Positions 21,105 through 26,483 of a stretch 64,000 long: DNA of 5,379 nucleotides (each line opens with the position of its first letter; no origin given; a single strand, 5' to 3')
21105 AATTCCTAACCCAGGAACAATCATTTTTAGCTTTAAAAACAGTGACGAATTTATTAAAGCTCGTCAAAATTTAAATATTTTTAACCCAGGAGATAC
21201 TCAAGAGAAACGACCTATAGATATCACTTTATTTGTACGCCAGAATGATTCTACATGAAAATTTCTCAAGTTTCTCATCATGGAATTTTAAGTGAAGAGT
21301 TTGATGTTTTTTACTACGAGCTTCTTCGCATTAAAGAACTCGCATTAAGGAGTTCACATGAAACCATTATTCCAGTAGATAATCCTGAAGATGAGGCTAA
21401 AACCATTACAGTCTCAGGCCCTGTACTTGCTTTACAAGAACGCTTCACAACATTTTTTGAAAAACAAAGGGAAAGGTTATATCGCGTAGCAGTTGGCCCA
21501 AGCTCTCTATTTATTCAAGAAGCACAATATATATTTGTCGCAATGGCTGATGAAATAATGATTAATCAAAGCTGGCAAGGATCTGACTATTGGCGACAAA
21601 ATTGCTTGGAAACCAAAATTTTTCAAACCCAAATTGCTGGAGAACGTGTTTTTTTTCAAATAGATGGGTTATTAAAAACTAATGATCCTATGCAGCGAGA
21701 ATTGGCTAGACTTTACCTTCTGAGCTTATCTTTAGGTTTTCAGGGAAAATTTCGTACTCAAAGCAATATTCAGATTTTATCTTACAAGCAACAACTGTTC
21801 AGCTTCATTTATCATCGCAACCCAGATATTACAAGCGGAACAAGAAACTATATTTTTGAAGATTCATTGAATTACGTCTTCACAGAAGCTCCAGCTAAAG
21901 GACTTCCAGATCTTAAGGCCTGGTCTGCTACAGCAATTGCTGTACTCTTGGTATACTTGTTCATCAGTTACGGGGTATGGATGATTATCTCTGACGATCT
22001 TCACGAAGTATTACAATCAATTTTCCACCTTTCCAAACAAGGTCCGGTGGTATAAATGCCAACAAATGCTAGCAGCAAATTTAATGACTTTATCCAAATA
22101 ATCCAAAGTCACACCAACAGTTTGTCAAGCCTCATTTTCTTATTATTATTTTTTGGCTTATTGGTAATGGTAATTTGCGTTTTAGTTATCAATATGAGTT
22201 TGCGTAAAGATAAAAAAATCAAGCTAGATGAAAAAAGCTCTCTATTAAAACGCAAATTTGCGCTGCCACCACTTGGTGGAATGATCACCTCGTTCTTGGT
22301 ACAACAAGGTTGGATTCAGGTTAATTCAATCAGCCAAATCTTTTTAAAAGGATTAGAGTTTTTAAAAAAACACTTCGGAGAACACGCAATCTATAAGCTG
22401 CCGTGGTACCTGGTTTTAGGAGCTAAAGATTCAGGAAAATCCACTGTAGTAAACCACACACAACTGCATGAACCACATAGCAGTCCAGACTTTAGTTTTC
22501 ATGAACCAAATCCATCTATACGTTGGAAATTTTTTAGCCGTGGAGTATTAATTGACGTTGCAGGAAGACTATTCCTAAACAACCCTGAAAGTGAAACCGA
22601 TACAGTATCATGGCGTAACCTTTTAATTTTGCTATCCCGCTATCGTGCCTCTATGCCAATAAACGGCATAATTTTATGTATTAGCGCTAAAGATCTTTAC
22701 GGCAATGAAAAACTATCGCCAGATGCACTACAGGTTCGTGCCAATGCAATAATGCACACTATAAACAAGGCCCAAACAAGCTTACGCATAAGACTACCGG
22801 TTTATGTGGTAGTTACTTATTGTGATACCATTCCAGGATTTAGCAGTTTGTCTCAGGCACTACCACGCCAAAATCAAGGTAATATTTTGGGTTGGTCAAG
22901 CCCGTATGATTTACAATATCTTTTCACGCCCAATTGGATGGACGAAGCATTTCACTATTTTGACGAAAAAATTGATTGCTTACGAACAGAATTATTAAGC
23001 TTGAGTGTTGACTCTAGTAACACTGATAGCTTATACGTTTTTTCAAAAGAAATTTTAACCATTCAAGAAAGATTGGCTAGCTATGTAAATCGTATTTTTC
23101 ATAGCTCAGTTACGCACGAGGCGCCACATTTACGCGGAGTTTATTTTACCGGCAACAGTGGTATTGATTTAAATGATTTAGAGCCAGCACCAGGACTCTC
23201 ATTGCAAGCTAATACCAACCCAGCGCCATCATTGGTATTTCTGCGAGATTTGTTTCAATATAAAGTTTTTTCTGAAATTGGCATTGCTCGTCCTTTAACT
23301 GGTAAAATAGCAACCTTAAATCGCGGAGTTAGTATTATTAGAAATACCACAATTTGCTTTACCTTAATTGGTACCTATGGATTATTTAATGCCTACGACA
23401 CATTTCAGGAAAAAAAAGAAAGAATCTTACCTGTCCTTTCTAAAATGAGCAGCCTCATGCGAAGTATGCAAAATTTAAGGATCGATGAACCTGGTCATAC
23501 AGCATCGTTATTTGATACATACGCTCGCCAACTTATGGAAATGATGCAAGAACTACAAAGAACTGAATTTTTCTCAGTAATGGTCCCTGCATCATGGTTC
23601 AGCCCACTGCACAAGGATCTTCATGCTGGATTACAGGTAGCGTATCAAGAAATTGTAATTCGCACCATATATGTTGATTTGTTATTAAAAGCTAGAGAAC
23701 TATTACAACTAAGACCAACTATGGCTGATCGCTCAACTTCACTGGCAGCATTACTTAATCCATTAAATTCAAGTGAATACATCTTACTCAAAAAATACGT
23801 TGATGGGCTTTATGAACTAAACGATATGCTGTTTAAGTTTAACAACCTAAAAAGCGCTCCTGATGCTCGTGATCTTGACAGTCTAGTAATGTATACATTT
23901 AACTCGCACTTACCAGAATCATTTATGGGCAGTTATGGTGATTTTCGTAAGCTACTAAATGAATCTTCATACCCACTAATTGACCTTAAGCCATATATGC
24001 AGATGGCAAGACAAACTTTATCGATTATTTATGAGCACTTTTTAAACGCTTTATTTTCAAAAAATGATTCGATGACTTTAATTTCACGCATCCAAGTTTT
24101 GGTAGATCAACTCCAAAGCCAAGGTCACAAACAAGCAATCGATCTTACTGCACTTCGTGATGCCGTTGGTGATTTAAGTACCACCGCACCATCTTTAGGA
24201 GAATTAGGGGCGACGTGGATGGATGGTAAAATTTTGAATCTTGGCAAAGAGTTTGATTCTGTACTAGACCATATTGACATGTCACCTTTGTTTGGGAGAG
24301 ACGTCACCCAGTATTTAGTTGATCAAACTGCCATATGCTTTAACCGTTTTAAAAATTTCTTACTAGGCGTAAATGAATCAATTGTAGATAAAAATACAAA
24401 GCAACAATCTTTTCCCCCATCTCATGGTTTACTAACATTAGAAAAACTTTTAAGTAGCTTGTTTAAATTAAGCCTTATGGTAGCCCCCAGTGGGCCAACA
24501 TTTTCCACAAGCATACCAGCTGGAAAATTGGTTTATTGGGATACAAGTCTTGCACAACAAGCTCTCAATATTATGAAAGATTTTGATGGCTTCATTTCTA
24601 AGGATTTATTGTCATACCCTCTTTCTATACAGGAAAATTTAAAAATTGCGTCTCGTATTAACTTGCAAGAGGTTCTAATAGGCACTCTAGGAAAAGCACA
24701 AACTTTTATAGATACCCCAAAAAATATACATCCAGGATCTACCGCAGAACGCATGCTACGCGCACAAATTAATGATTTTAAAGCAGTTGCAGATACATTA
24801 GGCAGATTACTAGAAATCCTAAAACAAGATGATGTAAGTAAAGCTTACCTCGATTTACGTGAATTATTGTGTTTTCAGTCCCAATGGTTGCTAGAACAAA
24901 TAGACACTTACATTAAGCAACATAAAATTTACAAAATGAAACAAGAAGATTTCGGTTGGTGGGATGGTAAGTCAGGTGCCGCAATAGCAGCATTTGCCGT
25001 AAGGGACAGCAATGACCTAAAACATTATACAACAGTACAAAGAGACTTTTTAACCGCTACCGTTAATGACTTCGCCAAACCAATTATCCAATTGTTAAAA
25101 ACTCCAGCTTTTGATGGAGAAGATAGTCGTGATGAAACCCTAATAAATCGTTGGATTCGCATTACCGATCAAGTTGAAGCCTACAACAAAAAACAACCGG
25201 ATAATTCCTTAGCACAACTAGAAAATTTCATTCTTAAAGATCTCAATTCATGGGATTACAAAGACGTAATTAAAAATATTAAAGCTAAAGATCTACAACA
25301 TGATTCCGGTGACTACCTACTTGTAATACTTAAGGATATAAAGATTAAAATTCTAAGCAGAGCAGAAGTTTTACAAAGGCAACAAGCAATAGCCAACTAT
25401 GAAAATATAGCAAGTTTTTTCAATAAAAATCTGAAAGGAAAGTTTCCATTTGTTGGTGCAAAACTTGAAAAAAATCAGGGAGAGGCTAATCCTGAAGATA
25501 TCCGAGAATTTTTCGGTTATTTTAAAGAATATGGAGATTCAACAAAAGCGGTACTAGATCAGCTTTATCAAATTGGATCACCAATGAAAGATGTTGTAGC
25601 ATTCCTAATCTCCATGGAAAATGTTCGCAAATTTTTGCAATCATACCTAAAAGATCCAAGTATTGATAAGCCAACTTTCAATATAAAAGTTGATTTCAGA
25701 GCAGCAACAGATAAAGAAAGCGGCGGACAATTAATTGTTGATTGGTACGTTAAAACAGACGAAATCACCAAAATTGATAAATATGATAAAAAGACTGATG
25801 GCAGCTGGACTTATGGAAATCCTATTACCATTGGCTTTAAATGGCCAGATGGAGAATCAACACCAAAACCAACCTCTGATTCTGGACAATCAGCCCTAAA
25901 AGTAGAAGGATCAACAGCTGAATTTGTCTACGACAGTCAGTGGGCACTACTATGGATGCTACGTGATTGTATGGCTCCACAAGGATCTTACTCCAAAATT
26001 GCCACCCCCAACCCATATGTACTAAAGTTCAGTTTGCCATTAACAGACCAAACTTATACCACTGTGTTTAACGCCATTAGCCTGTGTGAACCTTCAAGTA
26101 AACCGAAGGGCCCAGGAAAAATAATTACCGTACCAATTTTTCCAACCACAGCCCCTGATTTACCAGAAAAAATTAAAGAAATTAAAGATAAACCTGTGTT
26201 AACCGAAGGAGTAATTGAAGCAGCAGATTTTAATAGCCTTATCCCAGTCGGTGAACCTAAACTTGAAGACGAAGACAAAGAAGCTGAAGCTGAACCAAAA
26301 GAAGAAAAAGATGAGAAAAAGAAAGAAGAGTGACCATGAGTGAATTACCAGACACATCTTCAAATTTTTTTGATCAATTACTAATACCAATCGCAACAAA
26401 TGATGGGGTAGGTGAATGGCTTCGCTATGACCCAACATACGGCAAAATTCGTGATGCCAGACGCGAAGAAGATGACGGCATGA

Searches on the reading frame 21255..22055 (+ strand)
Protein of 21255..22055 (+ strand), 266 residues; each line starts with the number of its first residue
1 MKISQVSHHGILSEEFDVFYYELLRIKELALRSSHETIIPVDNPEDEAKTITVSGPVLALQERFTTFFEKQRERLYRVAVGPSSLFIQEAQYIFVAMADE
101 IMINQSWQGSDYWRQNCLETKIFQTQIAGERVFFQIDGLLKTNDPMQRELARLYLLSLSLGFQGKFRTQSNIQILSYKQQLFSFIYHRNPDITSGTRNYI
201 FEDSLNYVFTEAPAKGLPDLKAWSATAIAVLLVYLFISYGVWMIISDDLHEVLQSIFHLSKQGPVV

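Call 38: search_protein_families(library=pfam, proteins=[window:21255-22055:+], max_evalue=0.00001)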
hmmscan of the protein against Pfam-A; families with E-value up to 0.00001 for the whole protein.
window:21255-22055:+ (266 aa): 1 family
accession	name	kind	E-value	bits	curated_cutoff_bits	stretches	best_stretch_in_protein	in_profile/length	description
PF09850.14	DotU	-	1.2e-25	90.8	27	1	57-239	25-204/205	Type VI secretion system protein DotU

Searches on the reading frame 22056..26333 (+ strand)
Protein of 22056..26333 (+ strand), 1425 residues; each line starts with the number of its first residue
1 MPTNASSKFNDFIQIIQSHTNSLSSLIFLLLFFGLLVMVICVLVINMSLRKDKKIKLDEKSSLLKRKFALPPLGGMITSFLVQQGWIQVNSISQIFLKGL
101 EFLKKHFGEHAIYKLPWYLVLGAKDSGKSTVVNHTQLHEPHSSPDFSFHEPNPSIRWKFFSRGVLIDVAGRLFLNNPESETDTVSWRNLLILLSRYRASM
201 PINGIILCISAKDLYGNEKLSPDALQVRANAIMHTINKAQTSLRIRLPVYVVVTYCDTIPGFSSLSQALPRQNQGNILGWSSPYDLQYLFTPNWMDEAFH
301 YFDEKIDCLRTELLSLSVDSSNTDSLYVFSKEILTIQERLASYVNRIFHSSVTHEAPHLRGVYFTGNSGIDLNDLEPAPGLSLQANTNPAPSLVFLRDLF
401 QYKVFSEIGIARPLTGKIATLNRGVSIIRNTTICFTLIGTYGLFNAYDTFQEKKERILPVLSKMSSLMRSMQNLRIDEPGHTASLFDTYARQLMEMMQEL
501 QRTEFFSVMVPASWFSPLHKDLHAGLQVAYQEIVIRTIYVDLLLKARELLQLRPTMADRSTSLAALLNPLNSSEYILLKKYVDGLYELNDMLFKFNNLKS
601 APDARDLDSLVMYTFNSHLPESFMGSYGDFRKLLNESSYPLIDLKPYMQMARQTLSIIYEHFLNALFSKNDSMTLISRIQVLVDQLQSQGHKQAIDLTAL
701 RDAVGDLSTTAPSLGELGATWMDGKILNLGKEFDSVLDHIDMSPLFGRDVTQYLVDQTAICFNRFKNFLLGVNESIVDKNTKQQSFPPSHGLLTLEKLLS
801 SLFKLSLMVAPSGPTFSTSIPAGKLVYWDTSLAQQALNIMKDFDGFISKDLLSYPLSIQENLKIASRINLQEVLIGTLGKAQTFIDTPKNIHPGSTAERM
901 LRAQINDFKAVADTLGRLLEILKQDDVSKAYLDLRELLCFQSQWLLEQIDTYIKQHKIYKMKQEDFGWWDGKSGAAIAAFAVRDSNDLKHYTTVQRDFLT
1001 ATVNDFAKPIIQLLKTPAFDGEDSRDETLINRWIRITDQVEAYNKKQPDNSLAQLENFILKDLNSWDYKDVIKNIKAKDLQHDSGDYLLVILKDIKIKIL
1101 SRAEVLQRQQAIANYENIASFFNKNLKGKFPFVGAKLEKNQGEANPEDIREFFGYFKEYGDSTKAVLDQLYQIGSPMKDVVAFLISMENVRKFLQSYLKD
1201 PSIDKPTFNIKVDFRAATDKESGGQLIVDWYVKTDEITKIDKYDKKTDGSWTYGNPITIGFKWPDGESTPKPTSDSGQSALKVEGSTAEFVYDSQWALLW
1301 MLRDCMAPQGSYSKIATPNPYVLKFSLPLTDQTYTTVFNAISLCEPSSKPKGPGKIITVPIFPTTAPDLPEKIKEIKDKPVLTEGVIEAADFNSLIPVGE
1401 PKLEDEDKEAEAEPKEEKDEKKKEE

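Call 5: search_protein_families(library=pfam, proteins=[window:22056-26333:+])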
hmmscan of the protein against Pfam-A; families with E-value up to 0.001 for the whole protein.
window:22056-26333:+ (1425 aa): 1 family
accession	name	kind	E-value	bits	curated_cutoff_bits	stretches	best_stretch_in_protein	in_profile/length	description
PF14331.11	IcmF-related_N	-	5.1e-44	151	25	1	180-413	2-240/259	IcmF-related N-terminal domain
